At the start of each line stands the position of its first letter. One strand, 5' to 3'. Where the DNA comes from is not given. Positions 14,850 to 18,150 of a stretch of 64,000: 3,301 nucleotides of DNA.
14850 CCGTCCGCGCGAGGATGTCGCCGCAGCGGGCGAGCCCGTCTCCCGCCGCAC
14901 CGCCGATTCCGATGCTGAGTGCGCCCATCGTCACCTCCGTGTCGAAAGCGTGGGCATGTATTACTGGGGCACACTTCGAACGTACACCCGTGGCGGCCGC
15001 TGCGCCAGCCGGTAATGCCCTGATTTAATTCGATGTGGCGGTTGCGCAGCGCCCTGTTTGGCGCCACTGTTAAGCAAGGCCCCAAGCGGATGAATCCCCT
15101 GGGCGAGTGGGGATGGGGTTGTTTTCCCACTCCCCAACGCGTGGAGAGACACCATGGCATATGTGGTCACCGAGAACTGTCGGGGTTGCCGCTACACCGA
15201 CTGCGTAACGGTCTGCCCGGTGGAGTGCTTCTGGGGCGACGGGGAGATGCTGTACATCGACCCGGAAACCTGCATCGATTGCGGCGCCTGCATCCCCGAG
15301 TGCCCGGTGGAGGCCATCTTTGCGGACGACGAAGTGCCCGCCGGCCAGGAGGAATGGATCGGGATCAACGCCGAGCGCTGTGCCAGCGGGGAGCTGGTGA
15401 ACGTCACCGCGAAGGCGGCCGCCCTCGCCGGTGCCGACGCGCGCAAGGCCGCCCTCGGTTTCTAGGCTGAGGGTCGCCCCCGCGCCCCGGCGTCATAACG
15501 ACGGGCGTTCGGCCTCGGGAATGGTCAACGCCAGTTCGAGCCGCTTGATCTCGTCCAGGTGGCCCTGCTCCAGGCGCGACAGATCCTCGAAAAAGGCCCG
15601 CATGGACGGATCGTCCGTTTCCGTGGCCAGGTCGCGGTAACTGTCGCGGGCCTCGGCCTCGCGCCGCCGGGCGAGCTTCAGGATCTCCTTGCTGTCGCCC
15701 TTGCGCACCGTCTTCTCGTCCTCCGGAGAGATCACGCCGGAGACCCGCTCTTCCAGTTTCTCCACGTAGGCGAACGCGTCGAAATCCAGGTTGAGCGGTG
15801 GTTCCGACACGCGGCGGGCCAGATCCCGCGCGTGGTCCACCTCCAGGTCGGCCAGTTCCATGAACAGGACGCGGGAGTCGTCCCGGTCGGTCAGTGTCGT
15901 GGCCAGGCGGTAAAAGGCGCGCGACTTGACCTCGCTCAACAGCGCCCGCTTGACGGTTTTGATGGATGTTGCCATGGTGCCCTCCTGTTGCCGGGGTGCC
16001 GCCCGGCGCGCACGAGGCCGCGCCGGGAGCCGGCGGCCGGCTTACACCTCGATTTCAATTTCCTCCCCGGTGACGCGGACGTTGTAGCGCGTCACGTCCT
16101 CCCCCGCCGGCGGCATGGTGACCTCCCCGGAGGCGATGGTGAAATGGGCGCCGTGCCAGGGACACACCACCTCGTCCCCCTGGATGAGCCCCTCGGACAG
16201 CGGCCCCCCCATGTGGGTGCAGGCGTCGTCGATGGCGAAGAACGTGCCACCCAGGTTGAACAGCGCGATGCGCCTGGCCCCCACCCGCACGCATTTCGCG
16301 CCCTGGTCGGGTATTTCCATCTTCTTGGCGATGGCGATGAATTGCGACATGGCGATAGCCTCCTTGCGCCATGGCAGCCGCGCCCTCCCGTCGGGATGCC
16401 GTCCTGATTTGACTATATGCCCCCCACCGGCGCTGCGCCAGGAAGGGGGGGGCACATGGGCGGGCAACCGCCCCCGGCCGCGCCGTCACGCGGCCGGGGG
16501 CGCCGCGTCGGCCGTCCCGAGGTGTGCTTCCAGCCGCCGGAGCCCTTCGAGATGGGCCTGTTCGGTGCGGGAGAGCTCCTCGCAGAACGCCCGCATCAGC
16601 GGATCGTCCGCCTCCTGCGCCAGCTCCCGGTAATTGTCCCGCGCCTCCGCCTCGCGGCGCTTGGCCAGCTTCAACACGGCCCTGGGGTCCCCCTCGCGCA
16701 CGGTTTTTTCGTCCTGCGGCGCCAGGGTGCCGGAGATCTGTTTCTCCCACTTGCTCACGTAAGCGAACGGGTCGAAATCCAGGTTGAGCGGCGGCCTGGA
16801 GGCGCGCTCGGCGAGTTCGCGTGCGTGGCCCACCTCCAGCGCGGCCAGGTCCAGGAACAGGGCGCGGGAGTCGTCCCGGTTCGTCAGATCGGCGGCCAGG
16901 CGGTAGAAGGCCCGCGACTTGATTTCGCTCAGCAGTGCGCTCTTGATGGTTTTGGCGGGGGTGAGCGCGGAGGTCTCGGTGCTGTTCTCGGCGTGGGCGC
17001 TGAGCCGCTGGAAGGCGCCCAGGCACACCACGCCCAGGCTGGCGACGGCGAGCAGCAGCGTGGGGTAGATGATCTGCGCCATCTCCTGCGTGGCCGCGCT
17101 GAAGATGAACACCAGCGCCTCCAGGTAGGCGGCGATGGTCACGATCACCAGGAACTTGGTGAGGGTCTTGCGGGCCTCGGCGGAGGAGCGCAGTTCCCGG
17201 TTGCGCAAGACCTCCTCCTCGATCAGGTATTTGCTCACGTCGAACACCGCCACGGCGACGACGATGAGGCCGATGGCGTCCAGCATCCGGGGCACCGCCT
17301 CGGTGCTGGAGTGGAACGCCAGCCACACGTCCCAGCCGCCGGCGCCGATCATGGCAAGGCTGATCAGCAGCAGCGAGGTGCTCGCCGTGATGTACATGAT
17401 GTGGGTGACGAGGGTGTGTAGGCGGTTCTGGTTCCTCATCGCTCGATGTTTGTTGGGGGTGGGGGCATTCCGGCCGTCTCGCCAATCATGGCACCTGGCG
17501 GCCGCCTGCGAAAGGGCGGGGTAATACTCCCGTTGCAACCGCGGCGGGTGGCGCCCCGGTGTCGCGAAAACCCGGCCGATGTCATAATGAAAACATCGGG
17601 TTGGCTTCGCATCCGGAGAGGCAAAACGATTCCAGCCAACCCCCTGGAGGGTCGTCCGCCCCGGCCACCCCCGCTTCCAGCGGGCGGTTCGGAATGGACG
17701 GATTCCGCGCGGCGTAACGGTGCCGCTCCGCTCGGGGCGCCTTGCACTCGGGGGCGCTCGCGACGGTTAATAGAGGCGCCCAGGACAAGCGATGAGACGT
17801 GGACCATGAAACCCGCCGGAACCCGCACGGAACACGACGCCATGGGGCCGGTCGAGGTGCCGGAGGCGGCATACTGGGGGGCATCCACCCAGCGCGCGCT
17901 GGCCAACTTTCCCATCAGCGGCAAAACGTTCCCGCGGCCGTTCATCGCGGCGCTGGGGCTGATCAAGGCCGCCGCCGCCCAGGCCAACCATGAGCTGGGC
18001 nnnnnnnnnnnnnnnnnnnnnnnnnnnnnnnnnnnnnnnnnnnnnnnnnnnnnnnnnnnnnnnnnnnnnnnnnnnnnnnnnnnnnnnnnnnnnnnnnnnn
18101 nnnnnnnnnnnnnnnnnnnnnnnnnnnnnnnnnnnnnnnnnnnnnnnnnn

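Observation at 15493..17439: Duplicated ferritin-like diiron / Rieske / membrane-anchored ferritin-like gene trio next to fdxA and korAB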

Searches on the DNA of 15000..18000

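Call 74: search_rna_families(source=window, start=15000, end=18000, threshold=evalue, max_evalue=1)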
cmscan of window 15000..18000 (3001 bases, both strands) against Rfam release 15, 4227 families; matches with E-value up to 1: 1.
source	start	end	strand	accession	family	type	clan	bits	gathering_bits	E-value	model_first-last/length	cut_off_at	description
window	17554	17618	-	RF03721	mir-3478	Gene; miRNA;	-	20.6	66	0.41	1-78/78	no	mir-3478 microRNA precursor family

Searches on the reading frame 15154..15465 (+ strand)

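Call 3: search_protein_families(library=pfam, proteins=[window:15154-15465:+], max_evalue=0.1)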
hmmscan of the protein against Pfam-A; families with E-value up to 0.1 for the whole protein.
window:15154-15465:+ (103 aa): 14 families
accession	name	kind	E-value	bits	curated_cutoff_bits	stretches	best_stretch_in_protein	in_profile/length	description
PF12838.12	Fer4_7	-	1.5e-10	41.8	27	2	39-77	1-39/52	4Fe-4S dicluster domain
PF00037.32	Fer4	-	3.8e-10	39.6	21.1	1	34-55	2-23/24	4Fe-4S binding domain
PF12797.12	Fer4_2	-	5e-10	39.1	24.5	2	33-52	3-22/22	4Fe-4S binding domain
PF12837.12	Fer4_6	-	1.4e-09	37.9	25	2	34-55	3-24/24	4Fe-4S binding domain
PF14697.11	Fer4_21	-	3.9e-08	33.7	35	2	35-60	3-31/59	4Fe-4S dicluster domain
PF13237.11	Fer4_10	-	7.1e-08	32.7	25.5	2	33-65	2-31/53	4Fe-4S dicluster domain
PF13187.11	Fer4_9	-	8.9e-06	26.1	27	1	8-55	1-52/52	4Fe-4S dicluster domain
PF13484.11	Fer4_16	-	3.9e-05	24.8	30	1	39-64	1-27/66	4Fe-4S double cluster binding domain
PF25160.1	LdpA_Fe-S-bd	-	0.00029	21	27.6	1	17-57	9-45/49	LdpA Fe-S cluster-binding domain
PF13247.11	Fer4_11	-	0.00059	20.4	26.2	1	3-60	4-64/100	4Fe-4S dicluster domain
PF12800.12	Fer4_4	-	0.00077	20.1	24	1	37-52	1-16/17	4Fe-4S binding domain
PF13183.11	Fer4_8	-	0.0011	19.9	27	1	38-64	3-30/68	4Fe-4S dicluster domain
PF13534.11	Fer4_17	-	0.0041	18.1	22.2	1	40-58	2-20/61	4Fe-4S dicluster domain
PF12798.12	Fer4_3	-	0.034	15.4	27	1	40-54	1-15/15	4Fe-4S binding domain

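Call 4: search_protein_families(library=ncbifam, proteins=[window:15154-15465:+], max_evalue=0.1)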
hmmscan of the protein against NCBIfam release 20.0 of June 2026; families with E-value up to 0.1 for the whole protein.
window:15154-15465:+ (103 aa): 75 families (the best 25 are shown)
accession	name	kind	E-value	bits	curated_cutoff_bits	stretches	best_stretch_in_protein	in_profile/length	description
NF045490.1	FdxA_Protbact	equivalog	2.6e-33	114.4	135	1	1-96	1-94/104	ferredoxin FdxA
NF045480.1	FdxA_Actino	equivalog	3e-22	78.9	125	1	1-78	1-78/107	ferredoxin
NF058577.1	FdxA_fam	equivalog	2e-12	47.1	65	1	1-54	1-52/52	4Fe-4S ferredoxin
TIGR04105.1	FeFe_hydrog_B1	subfamily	2.5e-12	46.2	450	1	2-57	106-161/462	monomeric [FeFe] hydrogenase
NF040864.1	HgcB_ferredoxin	equivalog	5.3e-09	35.8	99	1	6-61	13-67/93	mercury methylation ferredoxin HgcB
NF043039.1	HgcAB_like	equivalog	1.6e-08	34.6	285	1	5-55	298-349/350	HgcAB-like fusion protein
NF045874.1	Vhu_polyferre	exception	1e-07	31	600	1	4-69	125-188/381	F420-non-reducing hydrogenase associated-polyferredoxin VhuB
NF038196.1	ferrodoxin_EFR1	subfamily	4.5e-07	30.2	75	1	3-58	180-232/242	EFR1 family ferrodoxin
NF038355.1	FDH3_beta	equivalog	1.5e-06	28.3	240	1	6-55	51-101/180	formate dehydrogenase FDH3 subunit beta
NF040770.1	hetero_SS_HdrA2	exception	1.5e-06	26.6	1100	1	2-58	572-626/777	CoB-CoM heterodisulfide reductase HdrA2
TIGR01944.1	rnfB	subfamily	1.6e-06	27.8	68.7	1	2-60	108-165/190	RnfABCDGE type electron transport complex subunit B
NF011569.0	PRK14993.1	equivalog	2.3e-06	27.2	416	1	7-62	98-154/244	tetrathionate reductase subunit TtrB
NF041891.1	hdrA_Methbact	equivalog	3.2e-06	25.7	1300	1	2-56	567-619/762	ferredoxin:CoB-CoM heterodisulfide reductase subunit HdrA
NF041715.1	arsenate_red_ArrB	equivalog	3.6e-06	26.7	450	1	3-64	52-113/233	arsenate respiratory reductase iron-sulfur subunit ArrB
TIGR03149.1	cyt_nit_nrfC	equivalog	5.6e-06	25.9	377.6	1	6-58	91-145/225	cytochrome c nitrite reductase Fe-S protein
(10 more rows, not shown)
